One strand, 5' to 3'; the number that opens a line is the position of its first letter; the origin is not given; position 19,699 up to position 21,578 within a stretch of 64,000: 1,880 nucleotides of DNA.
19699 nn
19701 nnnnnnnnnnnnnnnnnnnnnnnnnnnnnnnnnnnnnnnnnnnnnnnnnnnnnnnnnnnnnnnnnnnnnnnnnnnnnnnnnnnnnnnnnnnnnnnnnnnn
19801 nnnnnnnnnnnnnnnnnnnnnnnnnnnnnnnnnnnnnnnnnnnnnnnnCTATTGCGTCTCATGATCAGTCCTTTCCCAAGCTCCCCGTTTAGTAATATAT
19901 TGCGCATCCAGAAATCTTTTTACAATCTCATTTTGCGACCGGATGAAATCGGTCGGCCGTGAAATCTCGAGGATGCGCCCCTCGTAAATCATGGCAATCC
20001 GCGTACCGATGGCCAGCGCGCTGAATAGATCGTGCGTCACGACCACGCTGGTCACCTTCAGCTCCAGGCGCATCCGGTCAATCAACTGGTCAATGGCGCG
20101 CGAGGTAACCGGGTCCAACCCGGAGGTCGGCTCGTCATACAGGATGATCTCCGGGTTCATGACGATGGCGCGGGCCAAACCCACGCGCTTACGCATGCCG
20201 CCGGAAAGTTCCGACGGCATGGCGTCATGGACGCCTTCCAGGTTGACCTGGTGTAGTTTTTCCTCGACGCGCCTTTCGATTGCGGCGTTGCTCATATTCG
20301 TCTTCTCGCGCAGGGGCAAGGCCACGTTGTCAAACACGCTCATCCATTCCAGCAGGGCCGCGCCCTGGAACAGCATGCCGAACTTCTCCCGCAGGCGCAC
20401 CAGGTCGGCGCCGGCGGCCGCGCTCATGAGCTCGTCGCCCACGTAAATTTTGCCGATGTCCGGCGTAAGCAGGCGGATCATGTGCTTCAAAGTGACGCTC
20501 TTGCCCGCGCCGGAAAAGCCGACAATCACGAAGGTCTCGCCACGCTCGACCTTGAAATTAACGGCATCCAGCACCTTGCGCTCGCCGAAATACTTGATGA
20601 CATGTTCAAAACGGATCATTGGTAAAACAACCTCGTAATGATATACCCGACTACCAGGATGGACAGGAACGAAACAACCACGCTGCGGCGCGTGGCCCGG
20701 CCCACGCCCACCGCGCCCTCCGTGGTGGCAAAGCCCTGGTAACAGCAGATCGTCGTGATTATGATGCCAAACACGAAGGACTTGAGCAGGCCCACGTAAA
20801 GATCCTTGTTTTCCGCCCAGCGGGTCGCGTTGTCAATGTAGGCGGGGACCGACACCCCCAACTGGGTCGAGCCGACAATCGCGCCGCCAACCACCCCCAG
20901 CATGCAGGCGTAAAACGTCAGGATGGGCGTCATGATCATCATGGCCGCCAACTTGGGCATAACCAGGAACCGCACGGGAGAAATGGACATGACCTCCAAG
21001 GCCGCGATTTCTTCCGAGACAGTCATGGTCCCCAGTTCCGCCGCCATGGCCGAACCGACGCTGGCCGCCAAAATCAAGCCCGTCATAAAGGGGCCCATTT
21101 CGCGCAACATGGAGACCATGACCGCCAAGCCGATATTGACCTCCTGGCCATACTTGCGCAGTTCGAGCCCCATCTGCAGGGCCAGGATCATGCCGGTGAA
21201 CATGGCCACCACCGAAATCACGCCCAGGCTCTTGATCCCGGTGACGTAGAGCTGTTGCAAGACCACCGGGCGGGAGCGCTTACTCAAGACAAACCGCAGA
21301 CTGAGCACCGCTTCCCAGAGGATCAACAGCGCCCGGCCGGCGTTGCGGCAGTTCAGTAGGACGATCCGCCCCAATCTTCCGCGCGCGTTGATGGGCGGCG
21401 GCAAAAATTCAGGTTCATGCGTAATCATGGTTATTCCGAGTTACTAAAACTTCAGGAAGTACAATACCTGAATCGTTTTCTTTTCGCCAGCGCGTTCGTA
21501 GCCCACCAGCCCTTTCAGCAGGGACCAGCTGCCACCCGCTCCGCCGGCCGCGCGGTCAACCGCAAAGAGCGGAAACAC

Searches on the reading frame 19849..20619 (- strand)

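Call 6: search_protein_families(library=pfam, proteins=[window:19849-20619:-], max_evalue=0.00001)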
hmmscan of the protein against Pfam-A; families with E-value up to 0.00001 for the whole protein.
window:19849-20619:- (256 aa): 1 family
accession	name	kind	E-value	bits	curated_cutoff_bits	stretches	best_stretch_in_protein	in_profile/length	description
PF00005.33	ABC_tran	-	2.5e-30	106.3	25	1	17-166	1-137/137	ABC transporter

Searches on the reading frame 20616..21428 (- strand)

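Call 6: search_protein_families(library=pfam, proteins=[window:20616-21428:-], max_evalue=0.00001)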
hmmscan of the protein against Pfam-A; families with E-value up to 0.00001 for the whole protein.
window:20616-21428:- (270 aa): 1 family
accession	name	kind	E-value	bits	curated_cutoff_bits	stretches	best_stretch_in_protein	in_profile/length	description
PF02405.21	MlaE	-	1.2e-72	244.3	22.5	1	57-266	2-211/212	Permease MlaE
